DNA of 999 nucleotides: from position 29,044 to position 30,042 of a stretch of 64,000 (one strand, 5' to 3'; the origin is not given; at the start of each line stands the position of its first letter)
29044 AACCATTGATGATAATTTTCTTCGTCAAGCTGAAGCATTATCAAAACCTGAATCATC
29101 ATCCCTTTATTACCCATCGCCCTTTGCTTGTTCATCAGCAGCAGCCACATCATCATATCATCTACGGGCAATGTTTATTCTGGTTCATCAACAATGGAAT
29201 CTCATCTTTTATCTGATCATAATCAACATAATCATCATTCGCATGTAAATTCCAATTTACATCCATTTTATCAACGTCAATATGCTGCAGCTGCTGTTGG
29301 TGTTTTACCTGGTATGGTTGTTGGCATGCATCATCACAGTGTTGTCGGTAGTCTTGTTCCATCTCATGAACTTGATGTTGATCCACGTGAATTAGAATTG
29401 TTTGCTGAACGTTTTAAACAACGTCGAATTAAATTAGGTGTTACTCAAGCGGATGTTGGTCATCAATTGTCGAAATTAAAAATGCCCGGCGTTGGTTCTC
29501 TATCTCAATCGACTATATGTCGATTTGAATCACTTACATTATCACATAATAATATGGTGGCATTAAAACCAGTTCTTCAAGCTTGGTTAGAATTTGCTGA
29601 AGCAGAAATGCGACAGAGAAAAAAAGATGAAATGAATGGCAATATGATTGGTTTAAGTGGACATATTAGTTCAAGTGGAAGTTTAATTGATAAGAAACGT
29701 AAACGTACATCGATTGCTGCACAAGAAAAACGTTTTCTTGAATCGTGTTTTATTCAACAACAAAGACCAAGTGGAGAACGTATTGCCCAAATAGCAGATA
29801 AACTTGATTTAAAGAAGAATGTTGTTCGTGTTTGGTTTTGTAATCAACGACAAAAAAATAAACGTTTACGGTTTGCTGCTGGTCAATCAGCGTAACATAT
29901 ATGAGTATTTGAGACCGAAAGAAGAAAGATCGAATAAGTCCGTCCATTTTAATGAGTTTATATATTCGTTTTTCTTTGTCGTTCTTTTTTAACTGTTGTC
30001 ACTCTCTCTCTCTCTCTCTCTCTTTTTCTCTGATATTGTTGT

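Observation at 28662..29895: POU-IV (Brn-3/unc-86) locus: frame discontinuity between the POU-IV box and the POU domain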

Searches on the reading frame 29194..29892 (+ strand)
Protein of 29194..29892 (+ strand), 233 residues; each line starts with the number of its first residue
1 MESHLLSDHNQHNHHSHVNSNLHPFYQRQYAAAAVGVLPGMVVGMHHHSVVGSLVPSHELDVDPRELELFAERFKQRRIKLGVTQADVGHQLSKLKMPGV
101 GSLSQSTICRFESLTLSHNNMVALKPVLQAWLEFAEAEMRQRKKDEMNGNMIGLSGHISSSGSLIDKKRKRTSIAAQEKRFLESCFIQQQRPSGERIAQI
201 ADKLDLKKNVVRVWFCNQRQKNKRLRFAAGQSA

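Call 11: find_encoding_contigs(protein=window:29194-29892:+, flank=3000)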
Protein seq(233 aa) (233 aa): no gene with exactly this product is on record in the collection.

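Call 27: list_cluster_members(proteins=[window:29194-29892:+, window:29128-29892:+, window:29314-29892:+, window:28662-28922:+, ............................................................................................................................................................])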
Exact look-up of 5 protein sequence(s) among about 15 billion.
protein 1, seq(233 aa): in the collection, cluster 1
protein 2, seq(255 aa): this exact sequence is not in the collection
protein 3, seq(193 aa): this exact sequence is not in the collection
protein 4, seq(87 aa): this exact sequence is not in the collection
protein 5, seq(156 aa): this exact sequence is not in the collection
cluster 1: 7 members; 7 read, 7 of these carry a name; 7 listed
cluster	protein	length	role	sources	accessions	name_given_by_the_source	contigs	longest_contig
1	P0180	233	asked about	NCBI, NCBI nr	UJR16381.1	hypothetical protein I4U23_003284 [Adineta vaga]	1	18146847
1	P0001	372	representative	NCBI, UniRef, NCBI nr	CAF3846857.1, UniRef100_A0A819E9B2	unnamed protein product [Adineta steineri] | POU domain protein n=1 Tax=Adineta steineri TaxID=433720 RepID=A0A819E9B2_9BILA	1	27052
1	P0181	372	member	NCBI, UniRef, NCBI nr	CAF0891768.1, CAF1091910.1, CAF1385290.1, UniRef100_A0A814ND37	unnamed protein product [Adineta steineri] | POU domain protein n=1 Tax=Adineta steineri TaxID=433720 RepID=A0A814ND37_9BILA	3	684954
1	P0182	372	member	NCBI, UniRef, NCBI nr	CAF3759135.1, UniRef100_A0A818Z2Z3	unnamed protein product [Adineta steineri] | POU domain protein n=1 Tax=Adineta steineri TaxID=433720 RepID=A0A818Z2Z3_9BILA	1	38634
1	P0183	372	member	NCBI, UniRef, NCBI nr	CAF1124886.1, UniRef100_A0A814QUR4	unnamed protein product [Adineta steineri] | POU domain protein n=1 Tax=Adineta steineri TaxID=433720 RepID=A0A814QUR4_9BILA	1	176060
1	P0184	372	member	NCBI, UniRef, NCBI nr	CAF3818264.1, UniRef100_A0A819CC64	unnamed protein product [Adineta steineri] | POU domain protein n=1 Tax=Adineta steineri TaxID=433720 RepID=A0A819CC64_9BILA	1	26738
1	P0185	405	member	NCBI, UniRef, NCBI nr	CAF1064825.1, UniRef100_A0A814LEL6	unnamed protein product [Adineta steineri] | POU domain protein n=1 Tax=Adineta steineri TaxID=433720 RepID=A0A814LEL6_9BILA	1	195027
